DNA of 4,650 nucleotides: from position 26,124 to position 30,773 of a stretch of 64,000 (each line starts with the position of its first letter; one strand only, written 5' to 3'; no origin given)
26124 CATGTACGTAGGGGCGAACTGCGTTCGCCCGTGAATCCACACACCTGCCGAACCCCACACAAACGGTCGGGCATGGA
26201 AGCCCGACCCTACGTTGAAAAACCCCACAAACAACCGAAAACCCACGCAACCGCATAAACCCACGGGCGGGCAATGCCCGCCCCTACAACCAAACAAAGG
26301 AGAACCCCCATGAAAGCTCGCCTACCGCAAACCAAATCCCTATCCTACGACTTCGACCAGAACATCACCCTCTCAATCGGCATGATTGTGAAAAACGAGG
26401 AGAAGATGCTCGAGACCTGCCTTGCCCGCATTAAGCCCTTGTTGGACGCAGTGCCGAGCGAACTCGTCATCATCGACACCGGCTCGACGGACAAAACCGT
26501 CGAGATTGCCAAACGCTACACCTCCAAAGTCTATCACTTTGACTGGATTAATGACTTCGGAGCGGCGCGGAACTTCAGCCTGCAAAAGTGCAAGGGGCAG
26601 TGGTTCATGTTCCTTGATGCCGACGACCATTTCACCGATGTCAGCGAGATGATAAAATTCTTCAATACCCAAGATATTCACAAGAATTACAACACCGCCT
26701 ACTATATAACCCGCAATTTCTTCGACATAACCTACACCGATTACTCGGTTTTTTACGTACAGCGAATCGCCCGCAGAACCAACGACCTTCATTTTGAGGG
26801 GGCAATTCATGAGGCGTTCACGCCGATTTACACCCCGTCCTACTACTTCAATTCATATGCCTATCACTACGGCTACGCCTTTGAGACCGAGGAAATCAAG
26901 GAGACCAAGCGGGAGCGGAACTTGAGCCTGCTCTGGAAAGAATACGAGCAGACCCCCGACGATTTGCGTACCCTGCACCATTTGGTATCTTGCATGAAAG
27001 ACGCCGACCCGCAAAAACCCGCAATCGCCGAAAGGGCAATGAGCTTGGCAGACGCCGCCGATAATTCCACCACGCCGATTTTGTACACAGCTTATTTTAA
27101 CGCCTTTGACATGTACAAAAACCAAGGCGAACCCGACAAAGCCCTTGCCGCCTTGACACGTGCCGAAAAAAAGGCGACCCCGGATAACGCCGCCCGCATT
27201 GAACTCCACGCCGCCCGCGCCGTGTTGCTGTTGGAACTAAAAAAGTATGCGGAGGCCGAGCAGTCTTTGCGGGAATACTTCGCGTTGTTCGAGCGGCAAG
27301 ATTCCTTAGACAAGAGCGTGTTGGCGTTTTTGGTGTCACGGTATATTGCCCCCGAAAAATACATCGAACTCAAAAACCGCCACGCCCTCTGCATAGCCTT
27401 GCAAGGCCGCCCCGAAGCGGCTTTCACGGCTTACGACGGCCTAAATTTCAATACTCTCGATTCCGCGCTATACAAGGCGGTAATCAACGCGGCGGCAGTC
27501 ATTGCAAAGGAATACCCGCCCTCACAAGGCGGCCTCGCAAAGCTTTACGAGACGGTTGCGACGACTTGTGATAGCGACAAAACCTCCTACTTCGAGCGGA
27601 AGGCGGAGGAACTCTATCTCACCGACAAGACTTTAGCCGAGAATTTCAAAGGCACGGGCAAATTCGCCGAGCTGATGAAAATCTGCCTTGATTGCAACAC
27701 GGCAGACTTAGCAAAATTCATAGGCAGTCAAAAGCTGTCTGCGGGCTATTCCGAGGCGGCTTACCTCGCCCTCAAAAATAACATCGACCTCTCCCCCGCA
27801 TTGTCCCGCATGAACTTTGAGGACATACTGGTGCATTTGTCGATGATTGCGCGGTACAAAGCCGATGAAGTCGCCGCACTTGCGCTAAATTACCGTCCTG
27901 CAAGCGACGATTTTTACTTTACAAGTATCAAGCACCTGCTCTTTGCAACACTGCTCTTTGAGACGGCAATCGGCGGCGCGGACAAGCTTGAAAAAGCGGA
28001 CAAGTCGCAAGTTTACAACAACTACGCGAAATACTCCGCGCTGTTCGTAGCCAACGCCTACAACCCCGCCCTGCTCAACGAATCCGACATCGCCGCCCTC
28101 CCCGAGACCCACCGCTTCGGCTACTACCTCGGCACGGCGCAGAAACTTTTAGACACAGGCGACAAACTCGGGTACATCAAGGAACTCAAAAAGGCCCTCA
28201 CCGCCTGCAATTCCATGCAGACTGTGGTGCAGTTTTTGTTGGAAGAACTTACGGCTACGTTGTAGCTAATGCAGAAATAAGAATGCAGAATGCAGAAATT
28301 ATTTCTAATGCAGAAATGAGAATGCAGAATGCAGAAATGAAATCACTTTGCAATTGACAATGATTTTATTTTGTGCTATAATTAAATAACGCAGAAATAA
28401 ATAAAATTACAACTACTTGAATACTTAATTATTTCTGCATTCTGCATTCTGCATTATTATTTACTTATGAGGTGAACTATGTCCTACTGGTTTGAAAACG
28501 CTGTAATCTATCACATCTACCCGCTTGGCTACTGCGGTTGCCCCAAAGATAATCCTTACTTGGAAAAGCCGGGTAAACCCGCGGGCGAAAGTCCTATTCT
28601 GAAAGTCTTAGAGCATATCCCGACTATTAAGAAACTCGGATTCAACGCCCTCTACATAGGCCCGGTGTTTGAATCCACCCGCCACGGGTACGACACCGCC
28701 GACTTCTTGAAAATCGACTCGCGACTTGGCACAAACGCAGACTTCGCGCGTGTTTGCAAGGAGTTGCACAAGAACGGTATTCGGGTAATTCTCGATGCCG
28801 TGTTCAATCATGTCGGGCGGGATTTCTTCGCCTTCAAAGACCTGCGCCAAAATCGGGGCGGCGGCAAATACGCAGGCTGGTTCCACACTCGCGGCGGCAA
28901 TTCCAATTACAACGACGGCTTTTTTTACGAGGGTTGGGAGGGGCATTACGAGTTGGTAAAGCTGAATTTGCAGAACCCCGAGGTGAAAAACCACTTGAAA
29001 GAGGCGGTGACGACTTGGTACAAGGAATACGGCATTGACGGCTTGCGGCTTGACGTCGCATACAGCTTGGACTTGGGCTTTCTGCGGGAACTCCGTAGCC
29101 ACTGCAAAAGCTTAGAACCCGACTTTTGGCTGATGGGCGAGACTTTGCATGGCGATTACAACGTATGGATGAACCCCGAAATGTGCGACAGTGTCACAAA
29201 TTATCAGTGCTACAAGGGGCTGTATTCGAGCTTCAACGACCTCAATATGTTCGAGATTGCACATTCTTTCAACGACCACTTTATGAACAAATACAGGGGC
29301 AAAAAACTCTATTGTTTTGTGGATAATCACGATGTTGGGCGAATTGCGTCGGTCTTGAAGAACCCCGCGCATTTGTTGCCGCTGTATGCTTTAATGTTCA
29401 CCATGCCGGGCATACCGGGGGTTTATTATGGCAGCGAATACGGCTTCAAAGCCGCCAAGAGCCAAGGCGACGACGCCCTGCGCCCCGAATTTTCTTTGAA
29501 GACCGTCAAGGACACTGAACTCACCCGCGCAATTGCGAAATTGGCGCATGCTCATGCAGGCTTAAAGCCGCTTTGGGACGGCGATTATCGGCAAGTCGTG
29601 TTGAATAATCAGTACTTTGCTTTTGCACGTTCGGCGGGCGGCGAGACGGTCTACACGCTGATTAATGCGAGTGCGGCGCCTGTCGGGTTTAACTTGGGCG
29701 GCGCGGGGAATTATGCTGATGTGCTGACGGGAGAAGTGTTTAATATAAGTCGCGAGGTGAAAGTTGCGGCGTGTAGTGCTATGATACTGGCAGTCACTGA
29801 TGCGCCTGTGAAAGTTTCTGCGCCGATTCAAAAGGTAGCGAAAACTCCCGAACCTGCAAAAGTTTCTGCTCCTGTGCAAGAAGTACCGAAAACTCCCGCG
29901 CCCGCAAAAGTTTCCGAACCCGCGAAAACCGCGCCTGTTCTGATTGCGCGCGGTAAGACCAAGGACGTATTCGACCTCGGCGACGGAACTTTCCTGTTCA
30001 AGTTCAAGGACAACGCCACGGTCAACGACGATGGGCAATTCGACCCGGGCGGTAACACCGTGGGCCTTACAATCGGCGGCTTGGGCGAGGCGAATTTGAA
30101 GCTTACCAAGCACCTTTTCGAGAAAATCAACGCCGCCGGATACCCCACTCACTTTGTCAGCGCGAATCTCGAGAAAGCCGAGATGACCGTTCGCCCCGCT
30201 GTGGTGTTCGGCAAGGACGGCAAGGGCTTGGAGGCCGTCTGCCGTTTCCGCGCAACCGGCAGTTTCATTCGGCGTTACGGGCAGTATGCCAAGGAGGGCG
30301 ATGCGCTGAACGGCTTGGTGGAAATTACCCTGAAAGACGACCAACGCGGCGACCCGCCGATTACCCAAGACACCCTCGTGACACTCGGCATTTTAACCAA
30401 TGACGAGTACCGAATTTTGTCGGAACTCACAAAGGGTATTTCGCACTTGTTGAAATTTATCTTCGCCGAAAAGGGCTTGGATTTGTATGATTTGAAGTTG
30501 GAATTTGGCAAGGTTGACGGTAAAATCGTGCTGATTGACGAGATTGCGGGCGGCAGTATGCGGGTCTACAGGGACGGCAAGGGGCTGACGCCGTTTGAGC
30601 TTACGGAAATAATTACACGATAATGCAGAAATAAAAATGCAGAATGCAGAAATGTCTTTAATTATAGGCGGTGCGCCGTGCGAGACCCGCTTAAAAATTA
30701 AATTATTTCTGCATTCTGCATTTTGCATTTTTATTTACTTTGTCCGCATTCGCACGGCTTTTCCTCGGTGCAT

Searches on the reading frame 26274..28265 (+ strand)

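Call 25: search_protein_families(library=pfam, proteins=[window:26274-28265:+])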
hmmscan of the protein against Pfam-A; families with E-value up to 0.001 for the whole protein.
window:26274-28265:+ (663 aa): 2 families
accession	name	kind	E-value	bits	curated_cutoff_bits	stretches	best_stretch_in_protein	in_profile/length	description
PF00535.33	Glycos_transf_2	-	5.9e-20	72.3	23.3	1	34-134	1-107/168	Glycosyl transferase family 2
PF10111.15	Glyco_tranf_2_2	-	8.8e-07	29.1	27.3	1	53-142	22-118/276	Glycosyltransferase like family 2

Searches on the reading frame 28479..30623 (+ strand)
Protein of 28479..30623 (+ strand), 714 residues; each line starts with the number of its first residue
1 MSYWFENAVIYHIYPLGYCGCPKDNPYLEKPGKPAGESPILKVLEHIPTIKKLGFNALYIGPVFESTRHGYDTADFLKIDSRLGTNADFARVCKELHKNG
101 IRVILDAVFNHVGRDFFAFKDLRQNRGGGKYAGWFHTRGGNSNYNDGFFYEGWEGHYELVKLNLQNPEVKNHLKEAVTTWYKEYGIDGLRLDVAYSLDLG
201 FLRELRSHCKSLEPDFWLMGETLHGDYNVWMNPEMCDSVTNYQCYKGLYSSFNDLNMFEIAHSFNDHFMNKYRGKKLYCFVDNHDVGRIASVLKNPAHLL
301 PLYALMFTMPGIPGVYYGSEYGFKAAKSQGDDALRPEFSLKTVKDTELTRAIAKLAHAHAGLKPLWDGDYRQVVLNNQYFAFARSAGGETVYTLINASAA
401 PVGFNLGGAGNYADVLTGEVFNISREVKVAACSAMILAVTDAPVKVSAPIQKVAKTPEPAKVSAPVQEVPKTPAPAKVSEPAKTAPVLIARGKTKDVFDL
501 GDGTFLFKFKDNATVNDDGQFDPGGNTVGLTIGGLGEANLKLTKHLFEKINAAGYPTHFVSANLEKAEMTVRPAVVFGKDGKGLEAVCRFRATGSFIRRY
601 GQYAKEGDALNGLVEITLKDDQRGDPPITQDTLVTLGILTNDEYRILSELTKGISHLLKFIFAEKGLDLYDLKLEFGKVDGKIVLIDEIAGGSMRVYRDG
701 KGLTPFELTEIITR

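Call 25: search_protein_families(library=pfam, proteins=[window:28479-30623:+])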
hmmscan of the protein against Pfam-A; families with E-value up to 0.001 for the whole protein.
window:28479-30623:+ (714 aa): 3 families
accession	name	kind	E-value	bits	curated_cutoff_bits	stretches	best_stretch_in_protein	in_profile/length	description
PF00128.31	Alpha-amylase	-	3.8e-51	175.2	22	1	43-367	21-391/446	Alpha amylase, catalytic domain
PF01259.24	SAICAR_synt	-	1.8e-34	120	20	1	489-699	2-199/233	SAICAR synthetase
PF16657.11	Malt_amylase_C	-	1.3e-05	25.6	27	1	368-426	1-62/75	Maltogenic Amylase, C-terminal domain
